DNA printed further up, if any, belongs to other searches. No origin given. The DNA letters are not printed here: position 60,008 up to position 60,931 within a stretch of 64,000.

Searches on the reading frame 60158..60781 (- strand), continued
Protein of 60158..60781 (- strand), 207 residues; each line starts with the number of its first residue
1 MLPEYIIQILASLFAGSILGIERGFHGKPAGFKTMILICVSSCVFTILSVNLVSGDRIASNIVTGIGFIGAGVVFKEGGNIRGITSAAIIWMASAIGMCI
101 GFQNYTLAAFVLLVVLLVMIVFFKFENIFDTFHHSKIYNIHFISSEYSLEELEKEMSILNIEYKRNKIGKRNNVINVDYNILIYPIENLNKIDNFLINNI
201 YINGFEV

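Call 82: find_related_loci(query=A2, collection=viral_contigs, flank=1000)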
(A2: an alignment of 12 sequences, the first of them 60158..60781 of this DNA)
Query A2 (207 aa) in viral_contigs; peptide patterns used: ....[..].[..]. (x = any residue, [..] = any of these).
150 stretches matched a pattern; 83 encode a relative of the query (tblastn E <= 1e-3); the best 80 are kept; 80 distinct loci.
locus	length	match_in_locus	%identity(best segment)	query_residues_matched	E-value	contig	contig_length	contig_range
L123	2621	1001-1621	85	1-205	1e-114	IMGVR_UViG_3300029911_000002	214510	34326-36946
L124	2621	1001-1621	85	1-205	1e-114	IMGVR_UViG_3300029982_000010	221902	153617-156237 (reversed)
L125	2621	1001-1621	85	1-205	1e-114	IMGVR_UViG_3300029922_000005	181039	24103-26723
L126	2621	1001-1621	85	1-205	1e-114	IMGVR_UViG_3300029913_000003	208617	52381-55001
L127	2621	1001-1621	85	1-205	1e-114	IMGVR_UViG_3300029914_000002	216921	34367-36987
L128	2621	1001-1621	85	1-205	1e-114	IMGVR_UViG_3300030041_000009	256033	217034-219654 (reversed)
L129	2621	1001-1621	85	1-205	1e-114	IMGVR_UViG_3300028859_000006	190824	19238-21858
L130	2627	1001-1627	81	1-207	2e-106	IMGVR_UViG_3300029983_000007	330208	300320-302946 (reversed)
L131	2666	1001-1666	30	3-207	1e-28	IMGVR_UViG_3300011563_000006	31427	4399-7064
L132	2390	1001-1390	40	3-127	7e-28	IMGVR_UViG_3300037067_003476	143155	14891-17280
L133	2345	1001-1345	44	6-118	5e-26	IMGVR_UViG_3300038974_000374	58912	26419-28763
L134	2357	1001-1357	43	6-122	1e-25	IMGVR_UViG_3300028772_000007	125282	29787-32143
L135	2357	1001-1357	43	6-122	1e-25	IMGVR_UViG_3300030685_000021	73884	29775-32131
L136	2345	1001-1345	43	6-118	3e-25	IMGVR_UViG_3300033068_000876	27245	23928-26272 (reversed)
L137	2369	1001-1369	40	6-126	7e-25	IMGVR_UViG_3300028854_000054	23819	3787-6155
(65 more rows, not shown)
